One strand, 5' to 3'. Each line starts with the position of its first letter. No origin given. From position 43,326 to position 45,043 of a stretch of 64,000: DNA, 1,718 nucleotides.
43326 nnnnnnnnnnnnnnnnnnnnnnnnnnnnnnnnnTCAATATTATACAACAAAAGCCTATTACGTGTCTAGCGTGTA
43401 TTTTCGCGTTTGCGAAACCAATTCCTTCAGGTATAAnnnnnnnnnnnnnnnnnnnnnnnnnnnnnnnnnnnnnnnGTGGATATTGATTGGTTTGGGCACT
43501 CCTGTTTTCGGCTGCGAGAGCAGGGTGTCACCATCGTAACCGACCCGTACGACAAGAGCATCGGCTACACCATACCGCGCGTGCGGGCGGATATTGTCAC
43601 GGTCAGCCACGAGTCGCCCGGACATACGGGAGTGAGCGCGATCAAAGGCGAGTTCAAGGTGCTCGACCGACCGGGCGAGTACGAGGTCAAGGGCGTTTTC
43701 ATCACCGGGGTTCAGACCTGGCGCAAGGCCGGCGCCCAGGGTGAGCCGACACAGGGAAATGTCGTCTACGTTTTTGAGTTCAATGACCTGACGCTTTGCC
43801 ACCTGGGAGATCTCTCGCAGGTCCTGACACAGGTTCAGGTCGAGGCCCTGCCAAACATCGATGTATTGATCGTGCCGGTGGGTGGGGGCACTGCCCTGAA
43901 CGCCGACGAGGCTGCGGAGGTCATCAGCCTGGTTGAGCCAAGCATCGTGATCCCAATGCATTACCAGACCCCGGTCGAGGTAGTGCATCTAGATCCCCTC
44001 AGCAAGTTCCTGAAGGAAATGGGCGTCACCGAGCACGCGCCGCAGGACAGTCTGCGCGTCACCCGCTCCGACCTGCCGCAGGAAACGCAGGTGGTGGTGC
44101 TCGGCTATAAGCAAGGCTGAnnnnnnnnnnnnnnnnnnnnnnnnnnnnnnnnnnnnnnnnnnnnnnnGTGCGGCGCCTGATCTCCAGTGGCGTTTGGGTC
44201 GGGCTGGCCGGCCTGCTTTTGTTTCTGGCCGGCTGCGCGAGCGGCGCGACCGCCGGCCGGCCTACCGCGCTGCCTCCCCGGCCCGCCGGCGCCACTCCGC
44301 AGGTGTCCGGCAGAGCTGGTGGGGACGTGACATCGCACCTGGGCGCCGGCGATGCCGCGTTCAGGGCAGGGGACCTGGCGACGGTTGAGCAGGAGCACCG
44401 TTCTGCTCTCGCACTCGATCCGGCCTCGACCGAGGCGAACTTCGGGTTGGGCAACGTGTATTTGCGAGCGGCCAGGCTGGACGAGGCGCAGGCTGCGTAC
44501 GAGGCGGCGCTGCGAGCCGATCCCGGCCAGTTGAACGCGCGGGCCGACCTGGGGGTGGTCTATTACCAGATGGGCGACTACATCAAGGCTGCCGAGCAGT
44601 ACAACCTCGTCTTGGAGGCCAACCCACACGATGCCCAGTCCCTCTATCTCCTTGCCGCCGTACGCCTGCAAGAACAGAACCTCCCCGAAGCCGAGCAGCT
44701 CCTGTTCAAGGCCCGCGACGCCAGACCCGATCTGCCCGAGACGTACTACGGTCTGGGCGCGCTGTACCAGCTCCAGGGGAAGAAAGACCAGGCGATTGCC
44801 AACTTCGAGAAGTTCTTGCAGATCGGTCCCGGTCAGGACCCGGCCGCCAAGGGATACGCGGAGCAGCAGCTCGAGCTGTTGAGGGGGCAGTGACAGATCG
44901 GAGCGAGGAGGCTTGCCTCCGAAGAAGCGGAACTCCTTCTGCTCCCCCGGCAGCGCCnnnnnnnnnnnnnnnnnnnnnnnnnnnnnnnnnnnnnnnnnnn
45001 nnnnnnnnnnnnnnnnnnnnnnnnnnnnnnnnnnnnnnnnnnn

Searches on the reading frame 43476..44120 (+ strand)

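Call 19: search_protein_families(library=pfam, proteins=[window:43476-44120:+], max_evalue=0.001)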
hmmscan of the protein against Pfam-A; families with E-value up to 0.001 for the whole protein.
window:43476-44120:+ (214 aa): 2 families
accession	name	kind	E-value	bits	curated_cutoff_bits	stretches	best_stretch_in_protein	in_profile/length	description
PF13483.12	Lactamase_B_3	-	5.4e-50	169.9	24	1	3-162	2-160/160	Beta-lactamase superfamily domain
PF12706.13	Lactamase_B_2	-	6.6e-06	26.3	27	1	68-163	95-200/200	Beta-lactamase superfamily domain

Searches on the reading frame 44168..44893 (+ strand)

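Call 19: search_protein_families(library=pfam, proteins=[window:44168-44893:+], max_evalue=0.001)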
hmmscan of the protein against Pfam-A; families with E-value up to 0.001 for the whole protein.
window:44168-44893:+ (241 aa): 20 families
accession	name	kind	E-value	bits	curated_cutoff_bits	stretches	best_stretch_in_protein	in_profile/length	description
PF07719.23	TPR_2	-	1.1e-20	72.4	27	3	89-120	2-33/34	Tetratricopeptide repeat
PF00515.34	TPR_1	-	1.8e-19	69.1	27.8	2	190-219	1-30/34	Tetratricopeptide repeat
PF14559.12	TPR_19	-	7.1e-18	65.1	25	3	103-164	6-67/68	Tetratricopeptide repeat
PF13181.12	TPR_8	-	1.4e-16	59.6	25.7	1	89-119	2-32/34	Tetratricopeptide repeat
PF13431.12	TPR_17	-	1.7e-16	59.4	24.4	0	80-109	5-34/34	Tetratricopeptide repeat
PF13428.12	TPR_14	-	5.3e-16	58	23.5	1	92-129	5-42/44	Tetratricopeptide repeat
PF13432.12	TPR_16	-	3.4e-15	56.6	32.7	2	127-190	2-65/65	Tetratricopeptide repeat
PF13424.12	TPR_12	-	6.6e-15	55.5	30.1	2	92-151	7-74/77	Tetratricopeptide repeat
PF13414.12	TPR_11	-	2.5e-14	53.1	26.8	2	103-136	9-42/42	TPR repeat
PF13371.12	TPR_9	-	1.3e-11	44.8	35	1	94-160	1-67/73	Tetratricopeptide repeat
PF23914.1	TPR_CcmH_CycH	-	6.7e-09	36.2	42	1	70-177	32-142/158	Cytochrome c-type biogenesis protein H TPR domain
PF12895.13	ANAPC3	-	8.7e-08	32.8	27.2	1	103-182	4-82/82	Anaphase-promoting complex, cyclosome, subunit 3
PF13174.12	TPR_6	-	1.2e-07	32.3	26.3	0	192-218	2-28/33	Tetratricopeptide repeat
PF13176.12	TPR_7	-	5.5e-07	29.6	27.9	0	93-120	4-33/36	Tetratricopeptide repeat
PF14561.12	TPR_20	-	1.5e-05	25.7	25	0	107-144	7-44/90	Tetratricopeptide repeat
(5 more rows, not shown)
